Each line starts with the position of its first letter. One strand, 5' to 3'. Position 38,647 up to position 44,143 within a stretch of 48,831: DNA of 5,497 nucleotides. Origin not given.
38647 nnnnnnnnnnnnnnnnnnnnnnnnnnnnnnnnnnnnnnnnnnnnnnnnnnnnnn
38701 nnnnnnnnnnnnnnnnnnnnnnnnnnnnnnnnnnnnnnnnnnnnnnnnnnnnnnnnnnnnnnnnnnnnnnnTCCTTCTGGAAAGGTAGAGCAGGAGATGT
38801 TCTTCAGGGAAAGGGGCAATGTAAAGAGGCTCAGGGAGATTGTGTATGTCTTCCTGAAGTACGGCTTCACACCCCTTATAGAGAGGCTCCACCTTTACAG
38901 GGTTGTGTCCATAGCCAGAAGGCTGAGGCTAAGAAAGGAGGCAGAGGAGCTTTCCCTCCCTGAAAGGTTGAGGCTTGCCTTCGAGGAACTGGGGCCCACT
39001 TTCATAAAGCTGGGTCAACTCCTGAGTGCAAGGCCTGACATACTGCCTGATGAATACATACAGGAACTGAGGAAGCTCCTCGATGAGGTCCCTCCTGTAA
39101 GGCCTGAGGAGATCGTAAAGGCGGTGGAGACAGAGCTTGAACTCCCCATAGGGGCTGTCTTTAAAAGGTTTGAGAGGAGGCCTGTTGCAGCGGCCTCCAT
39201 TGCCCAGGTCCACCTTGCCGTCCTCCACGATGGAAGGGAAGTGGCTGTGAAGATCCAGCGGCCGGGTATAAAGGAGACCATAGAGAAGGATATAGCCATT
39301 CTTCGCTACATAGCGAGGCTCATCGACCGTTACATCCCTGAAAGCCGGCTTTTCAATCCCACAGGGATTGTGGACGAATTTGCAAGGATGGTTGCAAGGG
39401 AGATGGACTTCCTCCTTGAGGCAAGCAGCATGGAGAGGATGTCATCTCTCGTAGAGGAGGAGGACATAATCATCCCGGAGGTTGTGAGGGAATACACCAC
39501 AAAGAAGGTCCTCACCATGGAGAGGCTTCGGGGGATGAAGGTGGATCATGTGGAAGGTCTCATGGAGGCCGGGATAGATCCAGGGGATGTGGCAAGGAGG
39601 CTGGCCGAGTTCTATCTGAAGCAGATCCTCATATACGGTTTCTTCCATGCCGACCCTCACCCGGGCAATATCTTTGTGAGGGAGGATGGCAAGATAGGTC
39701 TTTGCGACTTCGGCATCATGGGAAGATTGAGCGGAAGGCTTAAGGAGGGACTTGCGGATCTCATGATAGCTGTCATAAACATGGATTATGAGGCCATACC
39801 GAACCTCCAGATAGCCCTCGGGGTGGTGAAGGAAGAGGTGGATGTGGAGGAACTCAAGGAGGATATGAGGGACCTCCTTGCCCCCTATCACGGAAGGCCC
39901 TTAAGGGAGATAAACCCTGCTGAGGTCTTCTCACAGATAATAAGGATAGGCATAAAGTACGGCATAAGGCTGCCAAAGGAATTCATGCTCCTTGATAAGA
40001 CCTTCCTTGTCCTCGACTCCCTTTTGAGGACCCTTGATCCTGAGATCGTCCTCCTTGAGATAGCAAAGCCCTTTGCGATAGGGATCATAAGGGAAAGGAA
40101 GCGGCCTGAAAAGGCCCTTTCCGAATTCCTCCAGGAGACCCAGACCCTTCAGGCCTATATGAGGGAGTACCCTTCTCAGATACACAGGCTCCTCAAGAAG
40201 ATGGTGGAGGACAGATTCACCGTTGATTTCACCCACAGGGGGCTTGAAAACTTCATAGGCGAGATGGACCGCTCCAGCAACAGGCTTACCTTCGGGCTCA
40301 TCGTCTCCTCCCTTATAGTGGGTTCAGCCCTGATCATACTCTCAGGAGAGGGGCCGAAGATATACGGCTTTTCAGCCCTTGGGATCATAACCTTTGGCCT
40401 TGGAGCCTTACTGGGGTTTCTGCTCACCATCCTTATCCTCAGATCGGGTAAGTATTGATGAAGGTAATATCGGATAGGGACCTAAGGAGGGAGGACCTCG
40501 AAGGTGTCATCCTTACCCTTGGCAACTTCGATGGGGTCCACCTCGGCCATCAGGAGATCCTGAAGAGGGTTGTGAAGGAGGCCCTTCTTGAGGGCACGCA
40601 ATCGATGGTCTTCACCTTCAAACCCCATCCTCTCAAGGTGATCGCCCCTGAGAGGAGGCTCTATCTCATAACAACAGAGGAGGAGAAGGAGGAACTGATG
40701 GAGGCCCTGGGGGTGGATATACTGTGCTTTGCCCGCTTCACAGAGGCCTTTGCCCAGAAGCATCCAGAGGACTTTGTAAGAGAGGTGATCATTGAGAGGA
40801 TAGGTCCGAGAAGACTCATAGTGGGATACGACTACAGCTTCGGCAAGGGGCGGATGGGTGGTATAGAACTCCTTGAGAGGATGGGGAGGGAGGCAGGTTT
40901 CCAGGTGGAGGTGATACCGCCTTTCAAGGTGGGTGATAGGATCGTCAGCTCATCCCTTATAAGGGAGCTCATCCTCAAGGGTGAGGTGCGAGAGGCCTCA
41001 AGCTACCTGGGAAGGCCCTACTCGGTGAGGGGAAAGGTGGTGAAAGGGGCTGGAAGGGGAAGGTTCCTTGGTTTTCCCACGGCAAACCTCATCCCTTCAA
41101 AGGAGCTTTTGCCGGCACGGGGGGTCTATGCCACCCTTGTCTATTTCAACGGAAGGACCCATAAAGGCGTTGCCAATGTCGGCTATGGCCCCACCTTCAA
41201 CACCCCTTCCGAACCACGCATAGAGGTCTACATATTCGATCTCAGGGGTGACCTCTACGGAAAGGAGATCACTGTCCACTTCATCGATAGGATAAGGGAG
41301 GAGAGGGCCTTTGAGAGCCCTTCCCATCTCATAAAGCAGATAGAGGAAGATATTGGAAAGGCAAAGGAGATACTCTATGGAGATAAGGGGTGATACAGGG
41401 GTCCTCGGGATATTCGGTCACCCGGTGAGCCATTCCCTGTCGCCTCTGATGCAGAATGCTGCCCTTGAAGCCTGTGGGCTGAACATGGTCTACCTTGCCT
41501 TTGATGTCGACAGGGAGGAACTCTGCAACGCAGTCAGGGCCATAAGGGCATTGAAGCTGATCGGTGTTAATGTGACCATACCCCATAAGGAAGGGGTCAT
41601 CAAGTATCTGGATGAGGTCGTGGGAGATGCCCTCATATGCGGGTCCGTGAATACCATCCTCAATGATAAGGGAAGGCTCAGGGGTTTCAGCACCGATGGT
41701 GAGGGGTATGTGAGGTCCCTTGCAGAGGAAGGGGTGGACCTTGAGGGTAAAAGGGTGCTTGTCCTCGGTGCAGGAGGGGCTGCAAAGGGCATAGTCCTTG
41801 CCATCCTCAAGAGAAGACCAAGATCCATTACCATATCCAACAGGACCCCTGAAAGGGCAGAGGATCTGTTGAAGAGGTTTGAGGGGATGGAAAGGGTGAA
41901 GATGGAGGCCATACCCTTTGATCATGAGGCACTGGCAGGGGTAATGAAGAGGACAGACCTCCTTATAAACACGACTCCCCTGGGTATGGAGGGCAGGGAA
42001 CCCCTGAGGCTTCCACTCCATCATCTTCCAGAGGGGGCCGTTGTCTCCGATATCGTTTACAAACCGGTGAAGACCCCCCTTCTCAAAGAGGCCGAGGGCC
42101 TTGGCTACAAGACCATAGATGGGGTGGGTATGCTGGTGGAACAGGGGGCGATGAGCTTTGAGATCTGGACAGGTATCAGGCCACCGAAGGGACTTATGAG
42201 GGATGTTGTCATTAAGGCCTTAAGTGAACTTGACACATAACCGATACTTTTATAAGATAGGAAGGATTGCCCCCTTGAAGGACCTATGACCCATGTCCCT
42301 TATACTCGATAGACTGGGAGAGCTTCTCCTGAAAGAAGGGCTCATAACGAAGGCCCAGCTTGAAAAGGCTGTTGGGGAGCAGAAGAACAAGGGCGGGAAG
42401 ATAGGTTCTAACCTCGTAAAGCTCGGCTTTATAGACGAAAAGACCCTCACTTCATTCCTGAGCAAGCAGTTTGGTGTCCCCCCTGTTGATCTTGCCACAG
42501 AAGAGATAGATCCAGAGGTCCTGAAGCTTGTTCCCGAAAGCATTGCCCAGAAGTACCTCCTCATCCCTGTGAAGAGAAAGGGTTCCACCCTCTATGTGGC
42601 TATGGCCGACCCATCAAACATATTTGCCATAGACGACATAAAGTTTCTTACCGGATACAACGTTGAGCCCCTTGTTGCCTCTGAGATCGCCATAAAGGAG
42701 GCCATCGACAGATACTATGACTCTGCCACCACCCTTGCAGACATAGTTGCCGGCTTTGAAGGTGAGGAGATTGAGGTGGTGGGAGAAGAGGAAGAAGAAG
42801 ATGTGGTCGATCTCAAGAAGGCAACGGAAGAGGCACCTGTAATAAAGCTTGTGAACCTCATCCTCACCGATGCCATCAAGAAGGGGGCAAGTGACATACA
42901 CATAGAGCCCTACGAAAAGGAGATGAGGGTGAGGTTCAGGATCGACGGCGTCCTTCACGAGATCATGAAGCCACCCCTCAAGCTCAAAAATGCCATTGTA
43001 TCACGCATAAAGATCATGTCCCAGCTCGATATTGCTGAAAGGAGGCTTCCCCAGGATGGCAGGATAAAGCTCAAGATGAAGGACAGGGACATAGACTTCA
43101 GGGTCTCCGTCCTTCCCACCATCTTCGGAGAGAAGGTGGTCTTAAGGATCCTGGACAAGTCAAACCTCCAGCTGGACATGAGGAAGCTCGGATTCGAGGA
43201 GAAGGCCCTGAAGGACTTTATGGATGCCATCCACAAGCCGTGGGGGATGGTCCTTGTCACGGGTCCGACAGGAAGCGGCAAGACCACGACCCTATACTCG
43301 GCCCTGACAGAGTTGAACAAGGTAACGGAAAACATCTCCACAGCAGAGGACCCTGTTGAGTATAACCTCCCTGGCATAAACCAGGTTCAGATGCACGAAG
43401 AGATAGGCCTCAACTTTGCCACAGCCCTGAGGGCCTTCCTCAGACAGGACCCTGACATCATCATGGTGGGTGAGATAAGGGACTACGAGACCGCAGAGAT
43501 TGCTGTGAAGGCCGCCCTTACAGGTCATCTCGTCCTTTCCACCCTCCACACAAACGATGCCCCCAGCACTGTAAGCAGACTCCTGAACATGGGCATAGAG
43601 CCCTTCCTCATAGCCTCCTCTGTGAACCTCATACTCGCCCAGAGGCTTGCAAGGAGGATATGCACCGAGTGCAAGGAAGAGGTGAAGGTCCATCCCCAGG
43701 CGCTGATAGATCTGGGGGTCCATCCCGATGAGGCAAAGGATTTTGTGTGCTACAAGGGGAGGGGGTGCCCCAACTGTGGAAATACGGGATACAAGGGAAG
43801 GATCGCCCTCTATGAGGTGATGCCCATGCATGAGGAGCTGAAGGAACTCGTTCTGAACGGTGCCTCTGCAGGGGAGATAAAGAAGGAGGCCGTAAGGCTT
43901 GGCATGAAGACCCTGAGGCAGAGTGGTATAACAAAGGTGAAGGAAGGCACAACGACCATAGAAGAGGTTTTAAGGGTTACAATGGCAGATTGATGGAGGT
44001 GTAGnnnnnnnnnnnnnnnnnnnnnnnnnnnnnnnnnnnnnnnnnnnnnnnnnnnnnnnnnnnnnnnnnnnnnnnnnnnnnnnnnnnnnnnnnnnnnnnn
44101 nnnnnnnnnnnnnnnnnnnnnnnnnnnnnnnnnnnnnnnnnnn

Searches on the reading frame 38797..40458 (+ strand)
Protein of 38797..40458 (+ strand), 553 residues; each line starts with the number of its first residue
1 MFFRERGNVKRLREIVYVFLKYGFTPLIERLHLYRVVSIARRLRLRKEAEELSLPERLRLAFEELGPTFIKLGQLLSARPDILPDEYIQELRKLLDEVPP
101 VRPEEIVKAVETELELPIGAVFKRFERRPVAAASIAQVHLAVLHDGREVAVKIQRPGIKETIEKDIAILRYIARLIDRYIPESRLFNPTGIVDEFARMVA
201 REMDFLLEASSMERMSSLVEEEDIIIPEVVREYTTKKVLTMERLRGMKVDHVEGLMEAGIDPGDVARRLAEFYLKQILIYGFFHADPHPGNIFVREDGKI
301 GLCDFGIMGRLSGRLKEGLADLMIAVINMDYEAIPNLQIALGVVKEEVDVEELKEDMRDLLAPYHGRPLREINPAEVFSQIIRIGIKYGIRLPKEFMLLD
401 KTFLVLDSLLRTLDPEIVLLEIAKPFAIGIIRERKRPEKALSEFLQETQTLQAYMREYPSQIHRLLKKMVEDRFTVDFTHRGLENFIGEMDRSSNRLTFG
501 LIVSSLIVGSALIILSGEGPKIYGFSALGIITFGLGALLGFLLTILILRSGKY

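Call 95: search_protein_families(library=pfam, proteins=[window:38797-40458:+], max_evalue=0.00001)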
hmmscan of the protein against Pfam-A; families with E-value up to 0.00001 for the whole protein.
window:38797-40458:+ (553 aa): 1 family
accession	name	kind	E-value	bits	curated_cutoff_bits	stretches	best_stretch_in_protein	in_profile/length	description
PF03109.22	ABC1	-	1.3e-79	267.2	22.9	1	93-335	1-241/244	ABC1 atypical kinase-like domain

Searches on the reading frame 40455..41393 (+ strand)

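Call 95: search_protein_families(library=pfam, proteins=[window:40455-41393:+], max_evalue=0.00001)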
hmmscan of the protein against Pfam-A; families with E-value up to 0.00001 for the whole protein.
window:40455-41393:+ (312 aa): 2 families
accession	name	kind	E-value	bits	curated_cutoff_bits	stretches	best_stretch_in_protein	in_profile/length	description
PF06574.18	FAD_syn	-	2.9e-50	170.6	27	1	13-167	3-157/158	FAD synthetase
PF01687.23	Flavokinase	-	3.5e-43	147.2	19.6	1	185-307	1-124/124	Riboflavin kinase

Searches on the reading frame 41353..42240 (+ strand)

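Call 95: search_protein_families(library=pfam, proteins=[window:41353-42240:+], max_evalue=0.00001)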
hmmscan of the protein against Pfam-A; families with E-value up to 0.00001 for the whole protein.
window:41353-42240:+ (295 aa): 4 families
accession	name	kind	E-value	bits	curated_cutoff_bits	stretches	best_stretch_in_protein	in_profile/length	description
PF08501.16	Shikimate_dh_N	-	3.4e-28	98.2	27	1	20-102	1-83/83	Shikimate dehydrogenase substrate binding domain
PF18317.6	SDH_C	-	3.7e-14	52.6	25.8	1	257-286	1-30/31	Shikimate 5'-dehydrogenase C-terminal domain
PF01488.26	Shikimate_DH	-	6e-11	43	24.3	1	123-207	2-82/138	Shikimate / quinate 5-dehydrogenase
PF03435.24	Sacchrp_dh_NADP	-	1e-06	29.5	25.1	1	135-209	1-77/129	Saccharopine dehydrogenase NADP binding domain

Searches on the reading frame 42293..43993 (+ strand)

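Call 95: search_protein_families(library=pfam, proteins=[window:42293-43993:+], max_evalue=0.00001)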
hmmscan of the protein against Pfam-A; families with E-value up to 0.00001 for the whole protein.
window:42293-43993:+ (566 aa): 2 families
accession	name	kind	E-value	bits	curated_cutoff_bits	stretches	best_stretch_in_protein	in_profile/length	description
PF00437.27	T2SSE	-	1.1e-150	501.8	24.9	1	177-561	2-370/370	Type II/IV secretion system protein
PF05157.20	MshEN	-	4.4e-27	94.3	23.1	1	60-146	1-88/90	MshEN domain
